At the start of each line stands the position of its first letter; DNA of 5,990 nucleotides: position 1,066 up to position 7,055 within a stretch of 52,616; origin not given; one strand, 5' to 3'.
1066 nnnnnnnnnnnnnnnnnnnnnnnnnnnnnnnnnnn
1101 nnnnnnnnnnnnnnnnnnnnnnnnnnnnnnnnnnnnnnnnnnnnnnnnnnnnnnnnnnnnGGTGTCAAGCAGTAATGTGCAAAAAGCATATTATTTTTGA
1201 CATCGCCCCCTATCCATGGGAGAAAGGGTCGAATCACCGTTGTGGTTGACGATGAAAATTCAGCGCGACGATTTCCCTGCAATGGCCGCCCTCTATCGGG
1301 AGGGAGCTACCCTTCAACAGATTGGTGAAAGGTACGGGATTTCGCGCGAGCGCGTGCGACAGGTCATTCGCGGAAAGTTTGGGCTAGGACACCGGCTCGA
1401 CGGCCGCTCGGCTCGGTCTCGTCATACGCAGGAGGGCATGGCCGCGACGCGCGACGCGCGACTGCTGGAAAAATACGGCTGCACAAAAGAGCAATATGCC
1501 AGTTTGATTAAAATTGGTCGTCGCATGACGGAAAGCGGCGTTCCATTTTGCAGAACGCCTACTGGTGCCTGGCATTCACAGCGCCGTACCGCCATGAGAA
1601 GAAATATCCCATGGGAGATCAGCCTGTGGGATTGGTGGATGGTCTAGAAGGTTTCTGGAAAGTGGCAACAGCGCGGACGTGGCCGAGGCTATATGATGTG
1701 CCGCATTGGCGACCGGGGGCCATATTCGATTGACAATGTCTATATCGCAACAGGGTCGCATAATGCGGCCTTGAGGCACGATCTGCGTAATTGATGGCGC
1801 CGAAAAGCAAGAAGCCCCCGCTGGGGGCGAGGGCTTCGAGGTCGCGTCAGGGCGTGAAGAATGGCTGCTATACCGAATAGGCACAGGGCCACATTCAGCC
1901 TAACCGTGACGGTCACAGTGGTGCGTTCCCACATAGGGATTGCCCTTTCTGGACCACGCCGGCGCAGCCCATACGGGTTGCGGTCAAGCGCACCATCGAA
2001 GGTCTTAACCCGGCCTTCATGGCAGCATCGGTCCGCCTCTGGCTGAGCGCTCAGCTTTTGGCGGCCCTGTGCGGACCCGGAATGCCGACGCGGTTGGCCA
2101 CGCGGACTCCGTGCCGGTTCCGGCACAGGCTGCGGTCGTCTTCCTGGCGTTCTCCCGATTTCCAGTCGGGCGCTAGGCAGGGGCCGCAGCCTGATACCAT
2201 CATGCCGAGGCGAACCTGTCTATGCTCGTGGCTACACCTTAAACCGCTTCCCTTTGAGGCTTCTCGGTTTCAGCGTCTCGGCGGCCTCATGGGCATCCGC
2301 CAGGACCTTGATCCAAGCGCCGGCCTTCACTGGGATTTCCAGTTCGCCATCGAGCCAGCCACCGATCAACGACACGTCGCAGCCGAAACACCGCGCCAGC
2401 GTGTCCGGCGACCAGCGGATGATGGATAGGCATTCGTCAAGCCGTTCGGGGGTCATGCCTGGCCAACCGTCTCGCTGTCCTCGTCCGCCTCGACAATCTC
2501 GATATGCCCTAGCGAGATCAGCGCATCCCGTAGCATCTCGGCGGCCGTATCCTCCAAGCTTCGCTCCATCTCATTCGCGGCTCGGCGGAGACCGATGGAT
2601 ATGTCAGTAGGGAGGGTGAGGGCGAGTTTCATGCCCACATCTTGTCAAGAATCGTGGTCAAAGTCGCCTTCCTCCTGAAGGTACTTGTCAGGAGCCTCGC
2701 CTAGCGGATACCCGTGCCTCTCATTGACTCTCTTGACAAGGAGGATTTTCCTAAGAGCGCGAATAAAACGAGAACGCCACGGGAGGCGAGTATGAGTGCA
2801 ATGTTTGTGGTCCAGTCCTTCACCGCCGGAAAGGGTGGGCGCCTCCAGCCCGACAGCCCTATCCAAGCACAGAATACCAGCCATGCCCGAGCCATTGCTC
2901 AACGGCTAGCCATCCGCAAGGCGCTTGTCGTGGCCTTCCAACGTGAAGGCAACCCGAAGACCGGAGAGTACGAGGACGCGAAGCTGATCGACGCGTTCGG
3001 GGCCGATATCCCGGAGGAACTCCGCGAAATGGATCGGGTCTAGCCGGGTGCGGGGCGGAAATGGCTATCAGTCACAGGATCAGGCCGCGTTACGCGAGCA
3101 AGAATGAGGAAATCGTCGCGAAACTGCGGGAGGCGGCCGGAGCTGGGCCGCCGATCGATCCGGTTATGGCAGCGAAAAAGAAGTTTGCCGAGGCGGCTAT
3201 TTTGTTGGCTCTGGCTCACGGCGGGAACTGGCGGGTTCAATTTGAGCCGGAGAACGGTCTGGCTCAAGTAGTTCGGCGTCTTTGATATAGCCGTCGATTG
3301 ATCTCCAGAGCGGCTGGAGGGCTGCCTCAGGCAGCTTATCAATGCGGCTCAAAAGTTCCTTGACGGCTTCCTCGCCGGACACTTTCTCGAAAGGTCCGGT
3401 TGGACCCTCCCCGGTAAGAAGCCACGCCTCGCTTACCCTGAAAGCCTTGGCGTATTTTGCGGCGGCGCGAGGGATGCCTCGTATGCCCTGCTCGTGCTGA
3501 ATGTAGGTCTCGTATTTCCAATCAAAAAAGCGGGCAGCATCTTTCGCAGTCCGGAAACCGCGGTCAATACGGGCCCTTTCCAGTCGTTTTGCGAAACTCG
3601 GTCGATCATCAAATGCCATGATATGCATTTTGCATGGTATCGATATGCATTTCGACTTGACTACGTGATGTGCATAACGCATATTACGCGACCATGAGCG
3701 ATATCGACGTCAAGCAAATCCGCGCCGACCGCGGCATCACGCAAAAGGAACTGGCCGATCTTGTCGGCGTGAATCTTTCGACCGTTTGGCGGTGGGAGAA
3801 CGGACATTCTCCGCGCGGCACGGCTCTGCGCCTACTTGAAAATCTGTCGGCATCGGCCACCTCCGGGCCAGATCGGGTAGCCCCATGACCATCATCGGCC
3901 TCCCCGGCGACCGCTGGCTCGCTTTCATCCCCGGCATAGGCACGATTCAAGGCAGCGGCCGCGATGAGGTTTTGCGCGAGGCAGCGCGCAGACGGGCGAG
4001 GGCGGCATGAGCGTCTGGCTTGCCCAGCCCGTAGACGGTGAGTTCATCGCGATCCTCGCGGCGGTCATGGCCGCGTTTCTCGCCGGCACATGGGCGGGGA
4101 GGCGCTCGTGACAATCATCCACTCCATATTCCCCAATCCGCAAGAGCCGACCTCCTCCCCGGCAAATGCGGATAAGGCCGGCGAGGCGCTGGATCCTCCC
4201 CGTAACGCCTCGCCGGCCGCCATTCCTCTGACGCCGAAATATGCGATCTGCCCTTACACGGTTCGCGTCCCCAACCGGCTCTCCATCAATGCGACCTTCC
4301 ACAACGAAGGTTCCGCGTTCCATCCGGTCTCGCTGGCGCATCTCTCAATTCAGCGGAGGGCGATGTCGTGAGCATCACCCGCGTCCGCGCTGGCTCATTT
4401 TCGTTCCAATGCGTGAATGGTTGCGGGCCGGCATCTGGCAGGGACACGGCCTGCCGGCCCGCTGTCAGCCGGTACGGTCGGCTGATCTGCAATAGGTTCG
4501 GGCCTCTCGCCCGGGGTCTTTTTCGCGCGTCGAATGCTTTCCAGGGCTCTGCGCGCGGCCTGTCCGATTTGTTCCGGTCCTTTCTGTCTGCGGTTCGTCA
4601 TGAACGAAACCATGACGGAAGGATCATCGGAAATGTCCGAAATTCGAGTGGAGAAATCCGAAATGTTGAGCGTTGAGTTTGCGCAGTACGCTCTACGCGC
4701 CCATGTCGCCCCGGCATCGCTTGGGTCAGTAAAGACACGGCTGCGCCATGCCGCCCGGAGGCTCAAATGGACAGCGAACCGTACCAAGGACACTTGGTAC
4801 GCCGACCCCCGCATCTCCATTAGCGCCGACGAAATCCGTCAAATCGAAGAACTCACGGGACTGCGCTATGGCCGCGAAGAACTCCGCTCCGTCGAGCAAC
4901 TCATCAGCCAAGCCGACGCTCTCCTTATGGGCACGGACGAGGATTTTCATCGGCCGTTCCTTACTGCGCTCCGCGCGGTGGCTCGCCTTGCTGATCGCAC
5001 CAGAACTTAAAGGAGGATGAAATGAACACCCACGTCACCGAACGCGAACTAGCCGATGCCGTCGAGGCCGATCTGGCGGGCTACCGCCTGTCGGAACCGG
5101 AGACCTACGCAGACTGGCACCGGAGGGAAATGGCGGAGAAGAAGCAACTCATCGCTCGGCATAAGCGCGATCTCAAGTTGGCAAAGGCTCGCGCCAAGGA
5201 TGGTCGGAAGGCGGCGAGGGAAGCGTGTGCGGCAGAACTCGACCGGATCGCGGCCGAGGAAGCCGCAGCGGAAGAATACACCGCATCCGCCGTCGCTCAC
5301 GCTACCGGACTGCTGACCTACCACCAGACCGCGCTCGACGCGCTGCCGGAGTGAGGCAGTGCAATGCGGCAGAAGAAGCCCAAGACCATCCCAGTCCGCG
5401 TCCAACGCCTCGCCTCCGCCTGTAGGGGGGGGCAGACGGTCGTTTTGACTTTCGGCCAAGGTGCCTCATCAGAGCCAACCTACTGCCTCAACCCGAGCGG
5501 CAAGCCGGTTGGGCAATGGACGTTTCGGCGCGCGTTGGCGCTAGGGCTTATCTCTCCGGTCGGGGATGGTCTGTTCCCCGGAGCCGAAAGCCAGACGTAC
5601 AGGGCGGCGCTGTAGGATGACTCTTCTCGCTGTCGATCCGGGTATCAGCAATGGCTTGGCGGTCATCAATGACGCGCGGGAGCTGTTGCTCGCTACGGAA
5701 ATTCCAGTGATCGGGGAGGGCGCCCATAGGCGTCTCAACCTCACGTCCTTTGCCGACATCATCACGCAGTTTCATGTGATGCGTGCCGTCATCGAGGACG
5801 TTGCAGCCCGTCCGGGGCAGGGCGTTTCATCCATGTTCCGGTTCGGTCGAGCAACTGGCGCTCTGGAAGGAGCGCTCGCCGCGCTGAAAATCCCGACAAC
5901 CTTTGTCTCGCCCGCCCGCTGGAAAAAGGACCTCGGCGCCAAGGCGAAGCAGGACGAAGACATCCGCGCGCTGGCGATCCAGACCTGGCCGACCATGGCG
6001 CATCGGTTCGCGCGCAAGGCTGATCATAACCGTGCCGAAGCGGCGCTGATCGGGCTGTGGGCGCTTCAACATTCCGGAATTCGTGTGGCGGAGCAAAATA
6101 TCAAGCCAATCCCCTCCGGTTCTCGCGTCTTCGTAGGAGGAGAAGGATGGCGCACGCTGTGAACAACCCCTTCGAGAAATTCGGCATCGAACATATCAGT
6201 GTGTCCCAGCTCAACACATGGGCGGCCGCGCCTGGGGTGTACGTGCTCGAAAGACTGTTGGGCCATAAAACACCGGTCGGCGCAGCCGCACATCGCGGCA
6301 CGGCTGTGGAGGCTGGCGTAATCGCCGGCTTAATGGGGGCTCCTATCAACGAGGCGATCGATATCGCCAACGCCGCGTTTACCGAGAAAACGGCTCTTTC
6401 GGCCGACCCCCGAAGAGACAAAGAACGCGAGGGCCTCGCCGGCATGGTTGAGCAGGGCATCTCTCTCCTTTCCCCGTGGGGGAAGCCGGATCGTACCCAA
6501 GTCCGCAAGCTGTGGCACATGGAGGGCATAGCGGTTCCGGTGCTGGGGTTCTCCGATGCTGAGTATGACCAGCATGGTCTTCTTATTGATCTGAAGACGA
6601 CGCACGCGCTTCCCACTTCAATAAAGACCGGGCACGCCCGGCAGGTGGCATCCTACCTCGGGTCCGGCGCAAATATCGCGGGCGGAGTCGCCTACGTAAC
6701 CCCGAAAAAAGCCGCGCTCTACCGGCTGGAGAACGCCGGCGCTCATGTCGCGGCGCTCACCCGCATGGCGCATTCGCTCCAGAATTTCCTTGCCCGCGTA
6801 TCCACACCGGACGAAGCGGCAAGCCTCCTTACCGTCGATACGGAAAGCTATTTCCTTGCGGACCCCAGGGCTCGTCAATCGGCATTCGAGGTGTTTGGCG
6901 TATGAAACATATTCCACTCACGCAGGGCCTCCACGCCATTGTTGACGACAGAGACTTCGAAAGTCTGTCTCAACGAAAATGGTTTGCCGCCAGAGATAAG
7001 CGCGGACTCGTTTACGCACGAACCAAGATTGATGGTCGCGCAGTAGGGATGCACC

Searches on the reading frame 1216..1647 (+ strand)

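Call 76: search_protein_families(library=pfam, proteins=[window:1216-1647:+], max_evalue=0.01)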
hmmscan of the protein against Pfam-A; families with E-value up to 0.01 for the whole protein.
window:1216-1647:+ (143 aa): 4 families
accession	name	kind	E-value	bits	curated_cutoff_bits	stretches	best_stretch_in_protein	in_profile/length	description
PF04545.22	Sigma70_r4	-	1.9e-08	34.1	24.1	1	27-52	17-42/50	Sigma-70, region 4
PF13384.12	HTH_23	-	6.4e-05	23.1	24.6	1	23-52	10-39/50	Homeodomain-like domain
PF13518.12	HTH_28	-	0.00066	20.1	25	1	25-53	7-35/52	Helix-turn-helix domain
PF02796.21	HTH_7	-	0.0026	18.3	23.8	1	14-50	5-41/45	Helix-turn-helix domain of resolvase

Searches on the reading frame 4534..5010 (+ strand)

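Call 76: search_protein_families(library=pfam, proteins=[window:4534-5010:+], max_evalue=0.01)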
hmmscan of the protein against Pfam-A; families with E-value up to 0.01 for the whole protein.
window:4534-5010:+ (158 aa): 2 families
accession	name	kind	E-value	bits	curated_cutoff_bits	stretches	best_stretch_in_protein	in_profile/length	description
PF05114.20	MbnB_TglH_ChrH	-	0.00056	19.7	25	1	41-131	38-127/263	RiPP precursor modification enzyme MbnB/TglH/ChrH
PF15943.11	YdaS_toxin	-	0.0045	17.2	30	1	88-118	28-57/65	Bacterial toxin YdaS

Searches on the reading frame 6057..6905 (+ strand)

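Call 76: search_protein_families(library=pfam, proteins=[window:6057-6905:+], max_evalue=0.01)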
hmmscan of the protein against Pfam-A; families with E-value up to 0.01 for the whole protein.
window:6057-6905:+ (282 aa): 1 family
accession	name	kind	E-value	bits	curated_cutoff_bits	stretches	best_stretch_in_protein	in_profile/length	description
PF12705.13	PDDEXK_1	-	0.00058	20.3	22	1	46-237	1-203/247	PD-(D/E)XK nuclease superfamily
